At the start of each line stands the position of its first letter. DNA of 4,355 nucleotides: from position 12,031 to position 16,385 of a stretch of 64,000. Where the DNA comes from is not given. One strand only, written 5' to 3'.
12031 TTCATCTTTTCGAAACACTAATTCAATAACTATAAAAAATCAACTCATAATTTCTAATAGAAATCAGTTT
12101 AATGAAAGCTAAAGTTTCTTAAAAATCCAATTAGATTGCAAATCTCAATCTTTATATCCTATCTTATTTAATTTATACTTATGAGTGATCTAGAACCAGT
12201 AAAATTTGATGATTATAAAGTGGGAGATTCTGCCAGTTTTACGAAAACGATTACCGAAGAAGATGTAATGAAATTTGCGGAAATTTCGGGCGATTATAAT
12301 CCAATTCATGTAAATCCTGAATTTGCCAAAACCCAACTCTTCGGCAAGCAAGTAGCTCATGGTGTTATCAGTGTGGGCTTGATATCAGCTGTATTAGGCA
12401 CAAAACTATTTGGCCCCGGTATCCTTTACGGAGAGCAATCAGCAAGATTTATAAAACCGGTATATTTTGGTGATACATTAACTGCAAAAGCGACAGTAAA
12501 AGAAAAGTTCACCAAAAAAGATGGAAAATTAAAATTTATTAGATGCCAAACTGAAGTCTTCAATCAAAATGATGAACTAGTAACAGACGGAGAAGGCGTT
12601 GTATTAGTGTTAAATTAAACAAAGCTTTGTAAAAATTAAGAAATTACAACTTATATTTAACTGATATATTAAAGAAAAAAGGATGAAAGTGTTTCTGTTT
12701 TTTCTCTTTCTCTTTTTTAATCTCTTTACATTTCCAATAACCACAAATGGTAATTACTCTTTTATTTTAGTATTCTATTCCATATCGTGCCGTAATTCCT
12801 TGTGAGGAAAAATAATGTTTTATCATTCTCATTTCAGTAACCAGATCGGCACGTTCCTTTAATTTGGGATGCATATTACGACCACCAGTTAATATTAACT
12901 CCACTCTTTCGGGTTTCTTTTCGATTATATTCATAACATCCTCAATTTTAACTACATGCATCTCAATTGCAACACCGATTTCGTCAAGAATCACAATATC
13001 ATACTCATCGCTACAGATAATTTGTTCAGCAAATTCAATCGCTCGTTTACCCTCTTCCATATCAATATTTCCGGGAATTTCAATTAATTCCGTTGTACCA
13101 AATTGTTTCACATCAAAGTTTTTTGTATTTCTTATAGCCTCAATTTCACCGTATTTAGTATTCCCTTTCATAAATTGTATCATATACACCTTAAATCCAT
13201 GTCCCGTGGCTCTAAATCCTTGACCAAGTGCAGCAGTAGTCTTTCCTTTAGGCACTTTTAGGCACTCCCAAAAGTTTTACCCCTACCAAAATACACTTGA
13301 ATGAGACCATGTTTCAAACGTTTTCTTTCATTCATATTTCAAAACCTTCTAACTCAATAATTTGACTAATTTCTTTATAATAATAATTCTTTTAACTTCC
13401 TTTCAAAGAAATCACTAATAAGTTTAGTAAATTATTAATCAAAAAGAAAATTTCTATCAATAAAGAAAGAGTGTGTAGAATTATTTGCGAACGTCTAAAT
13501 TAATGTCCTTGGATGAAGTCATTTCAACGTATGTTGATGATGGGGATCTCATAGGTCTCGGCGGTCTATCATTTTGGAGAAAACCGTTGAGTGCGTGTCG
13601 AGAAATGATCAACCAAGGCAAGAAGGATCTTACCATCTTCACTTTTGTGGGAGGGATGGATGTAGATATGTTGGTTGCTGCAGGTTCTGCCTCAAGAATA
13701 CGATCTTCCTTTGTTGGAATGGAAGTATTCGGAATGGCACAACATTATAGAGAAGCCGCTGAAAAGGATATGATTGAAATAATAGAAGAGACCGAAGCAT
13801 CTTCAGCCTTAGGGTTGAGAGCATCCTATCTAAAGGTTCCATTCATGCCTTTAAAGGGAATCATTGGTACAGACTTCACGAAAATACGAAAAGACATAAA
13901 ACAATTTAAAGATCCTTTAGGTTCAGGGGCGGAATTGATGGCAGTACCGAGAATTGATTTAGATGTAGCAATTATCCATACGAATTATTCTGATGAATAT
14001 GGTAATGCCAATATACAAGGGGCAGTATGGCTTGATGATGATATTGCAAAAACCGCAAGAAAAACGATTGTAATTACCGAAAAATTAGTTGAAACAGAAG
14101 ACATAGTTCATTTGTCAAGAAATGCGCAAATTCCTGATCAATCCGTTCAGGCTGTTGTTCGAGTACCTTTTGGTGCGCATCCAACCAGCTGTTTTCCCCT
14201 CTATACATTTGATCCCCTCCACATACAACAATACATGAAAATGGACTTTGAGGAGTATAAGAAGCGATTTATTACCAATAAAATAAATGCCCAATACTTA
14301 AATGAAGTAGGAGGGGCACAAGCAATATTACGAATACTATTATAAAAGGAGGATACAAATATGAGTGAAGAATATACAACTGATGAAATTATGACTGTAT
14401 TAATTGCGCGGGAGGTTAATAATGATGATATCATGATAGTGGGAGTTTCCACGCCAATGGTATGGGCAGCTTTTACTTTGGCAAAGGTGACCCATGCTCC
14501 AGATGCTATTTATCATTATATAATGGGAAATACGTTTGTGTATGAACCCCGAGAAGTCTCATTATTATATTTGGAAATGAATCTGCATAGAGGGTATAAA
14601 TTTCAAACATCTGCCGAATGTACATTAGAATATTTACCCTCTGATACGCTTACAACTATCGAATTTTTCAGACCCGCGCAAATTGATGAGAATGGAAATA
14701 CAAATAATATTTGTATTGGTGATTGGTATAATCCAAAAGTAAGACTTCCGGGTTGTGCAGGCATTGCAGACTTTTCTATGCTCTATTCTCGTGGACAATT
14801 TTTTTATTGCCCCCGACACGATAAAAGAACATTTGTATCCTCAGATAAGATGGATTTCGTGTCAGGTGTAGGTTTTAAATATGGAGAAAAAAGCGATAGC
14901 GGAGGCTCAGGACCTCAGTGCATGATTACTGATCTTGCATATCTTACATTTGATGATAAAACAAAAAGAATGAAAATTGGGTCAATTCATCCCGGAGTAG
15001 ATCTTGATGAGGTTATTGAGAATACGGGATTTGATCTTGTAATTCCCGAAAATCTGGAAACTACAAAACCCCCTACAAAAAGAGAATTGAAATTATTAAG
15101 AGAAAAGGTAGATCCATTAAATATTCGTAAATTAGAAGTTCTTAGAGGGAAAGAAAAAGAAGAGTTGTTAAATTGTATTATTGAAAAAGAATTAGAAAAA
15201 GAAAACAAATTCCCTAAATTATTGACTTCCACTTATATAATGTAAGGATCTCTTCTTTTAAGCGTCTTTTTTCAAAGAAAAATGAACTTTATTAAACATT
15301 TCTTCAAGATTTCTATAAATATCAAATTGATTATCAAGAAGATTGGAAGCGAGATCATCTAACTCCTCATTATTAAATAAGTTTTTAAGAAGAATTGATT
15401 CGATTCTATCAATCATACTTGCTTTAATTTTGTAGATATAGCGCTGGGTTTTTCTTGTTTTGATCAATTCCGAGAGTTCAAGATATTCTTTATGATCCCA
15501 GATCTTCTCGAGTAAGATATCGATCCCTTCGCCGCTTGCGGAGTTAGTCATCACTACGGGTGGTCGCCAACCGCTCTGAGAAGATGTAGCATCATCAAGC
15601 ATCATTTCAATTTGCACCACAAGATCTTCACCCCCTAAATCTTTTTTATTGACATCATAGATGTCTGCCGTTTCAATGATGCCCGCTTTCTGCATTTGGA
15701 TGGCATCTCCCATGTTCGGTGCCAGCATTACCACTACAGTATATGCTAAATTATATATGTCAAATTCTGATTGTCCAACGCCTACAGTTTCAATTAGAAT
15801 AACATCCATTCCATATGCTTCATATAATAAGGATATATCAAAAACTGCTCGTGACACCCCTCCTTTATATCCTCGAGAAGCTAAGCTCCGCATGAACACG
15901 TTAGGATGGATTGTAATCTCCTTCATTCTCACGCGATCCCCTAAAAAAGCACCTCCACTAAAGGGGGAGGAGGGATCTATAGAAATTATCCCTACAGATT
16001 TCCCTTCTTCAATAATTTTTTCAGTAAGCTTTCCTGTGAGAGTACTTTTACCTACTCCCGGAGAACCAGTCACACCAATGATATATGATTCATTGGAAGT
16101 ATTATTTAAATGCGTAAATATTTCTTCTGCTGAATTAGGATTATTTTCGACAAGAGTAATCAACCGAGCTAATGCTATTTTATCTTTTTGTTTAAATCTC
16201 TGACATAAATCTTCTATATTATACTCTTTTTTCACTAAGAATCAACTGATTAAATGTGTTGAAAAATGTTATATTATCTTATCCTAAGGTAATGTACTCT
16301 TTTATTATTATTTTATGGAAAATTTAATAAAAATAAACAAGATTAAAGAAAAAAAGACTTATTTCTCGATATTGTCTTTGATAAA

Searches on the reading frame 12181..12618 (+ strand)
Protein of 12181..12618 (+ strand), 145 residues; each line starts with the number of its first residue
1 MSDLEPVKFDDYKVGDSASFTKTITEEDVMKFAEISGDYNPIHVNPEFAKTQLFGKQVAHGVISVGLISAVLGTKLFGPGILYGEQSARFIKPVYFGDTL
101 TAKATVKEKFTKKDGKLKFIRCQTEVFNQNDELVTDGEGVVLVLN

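Call 12: search_protein_families(library=pfam, proteins=[window:12181-12618:+], max_evalue=0.01)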
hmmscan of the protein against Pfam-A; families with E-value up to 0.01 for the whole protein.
window:12181-12618:+ (145 aa): 3 families
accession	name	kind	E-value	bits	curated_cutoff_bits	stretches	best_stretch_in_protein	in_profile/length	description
PF01575.25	MaoC_dehydratas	-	5.8e-27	94.2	27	1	21-114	15-109/123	MaoC like domain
PF13452.11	FAS1_DH_region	-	9.4e-15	55.4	22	1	18-136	8-131/132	FAS1-like, dehydratase domain region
PF03061.28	4HBT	-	0.0028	18.3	20.6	1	80-108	30-58/79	Thioesterase superfamily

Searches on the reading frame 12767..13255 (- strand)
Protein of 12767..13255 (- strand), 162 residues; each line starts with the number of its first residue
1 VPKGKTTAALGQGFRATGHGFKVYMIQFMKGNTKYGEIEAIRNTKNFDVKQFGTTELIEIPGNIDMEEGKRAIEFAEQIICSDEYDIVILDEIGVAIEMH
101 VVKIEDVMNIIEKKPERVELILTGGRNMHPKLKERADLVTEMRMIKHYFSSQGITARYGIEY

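Call 13: search_protein_families(library=pfam, proteins=[window:12767-13255:-], max_evalue=0.01)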
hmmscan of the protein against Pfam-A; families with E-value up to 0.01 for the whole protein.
window:12767-13255:- (162 aa): 1 family
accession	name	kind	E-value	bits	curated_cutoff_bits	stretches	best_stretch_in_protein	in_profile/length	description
PF02572.21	CobA_CobO_BtuR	-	5.9e-51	173.5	25.7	1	3-162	13-172/172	ATP:corrinoid adenosyltransferase BtuR/CobO/CobP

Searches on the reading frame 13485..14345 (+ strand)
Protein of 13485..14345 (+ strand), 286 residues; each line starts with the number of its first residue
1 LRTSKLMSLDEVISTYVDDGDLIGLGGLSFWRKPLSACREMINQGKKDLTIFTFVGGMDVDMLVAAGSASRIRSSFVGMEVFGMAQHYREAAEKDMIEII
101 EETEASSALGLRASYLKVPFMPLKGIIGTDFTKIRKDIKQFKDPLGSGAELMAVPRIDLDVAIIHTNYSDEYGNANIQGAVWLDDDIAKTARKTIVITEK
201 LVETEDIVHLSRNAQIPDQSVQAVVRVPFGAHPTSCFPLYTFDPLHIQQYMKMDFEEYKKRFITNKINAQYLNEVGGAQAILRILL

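Call 13: search_protein_families(library=pfam, proteins=[window:13485-14345:+], max_evalue=0.01)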
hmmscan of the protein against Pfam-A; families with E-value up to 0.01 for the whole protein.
window:13485-14345:+ (286 aa): 1 family
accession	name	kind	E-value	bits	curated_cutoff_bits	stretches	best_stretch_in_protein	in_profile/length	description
PF01144.29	CoA_trans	-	3.1e-16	59.9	23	1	7-226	2-216/217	Coenzyme A transferase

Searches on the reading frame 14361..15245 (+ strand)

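Call 13: search_protein_families(library=pfam, proteins=[window:14361-15245:+], max_evalue=0.01)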
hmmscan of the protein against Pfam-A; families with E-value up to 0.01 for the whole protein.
window:14361-15245:+ (294 aa): 1 family
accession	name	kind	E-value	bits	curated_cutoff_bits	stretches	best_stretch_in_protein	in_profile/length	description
PF01144.29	CoA_trans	-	1.5e-09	38.1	23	1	10-221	3-217/217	Coenzyme A transferase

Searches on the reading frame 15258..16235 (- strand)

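Call 13: search_protein_families(library=pfam, proteins=[window:15258-16235:-], max_evalue=0.01)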
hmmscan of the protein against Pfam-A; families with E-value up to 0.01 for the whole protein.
window:15258-16235:- (325 aa): 15 families
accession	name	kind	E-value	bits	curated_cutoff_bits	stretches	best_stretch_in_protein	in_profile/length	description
PF03308.22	MeaB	-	1.4e-80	270.6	23.1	1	22-280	1-266/273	Methylmalonyl Co-A mutase-associated GTPase MeaB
PF07693.20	KAP_NTPase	-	4.4e-05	23.3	20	1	35-89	4-59/293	KAP family P-loop domain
PF03029.23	ATP_bind_1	-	0.00023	21.5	27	1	55-90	1-36/240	Conserved hypothetical ATP binding protein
PF03266.21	NTPase_1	-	0.00033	21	23.9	1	53-82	2-31/168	NTPase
PF00448.28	SRP54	-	0.00091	19.3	22.7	1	53-87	4-38/196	SRP54-type protein, GTPase domain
PF02492.25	cobW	-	0.0012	18.9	20.7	0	137-210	77-166/180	CobW/HypB/UreG, nucleotide-binding domain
PF00931.28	NB-ARC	-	0.0015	18.3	23.5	1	35-74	4-42/248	NB-ARC domain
PF10609.15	ParA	-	0.0021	17.9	27.1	1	55-87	9-41/246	NUBPL iron-transfer P-loop NTPase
PF01935.23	DUF87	-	0.0026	18.3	23.2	0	53-102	26-76/220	Helicase HerA, central domain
PF01656.29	CbiA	-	0.0031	17.9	25.4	1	56-234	5-54/125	CobQ/CobB/MinD/ParA nucleotide binding domain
PF03193.22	RsgA_GTPase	-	0.0039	17.5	30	0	37-74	94-130/174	RsgA GTPase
PF24883.2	NPHP3_N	-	0.004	17.8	24.8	1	40-83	12-55/164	Nephrocystin 3, N-terminal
PF20720.3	nSTAND3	-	0.0041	17.3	27.2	1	45-81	12-48/155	Novel STAND NTPase 3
PF13401.12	AAA_22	-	0.0051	17.6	27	0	51-98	6-51/130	AAA domain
PF02374.21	ArsA_ATPase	-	0.0053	16.5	24.3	1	52-93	3-44/305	Anion-transporting ATPase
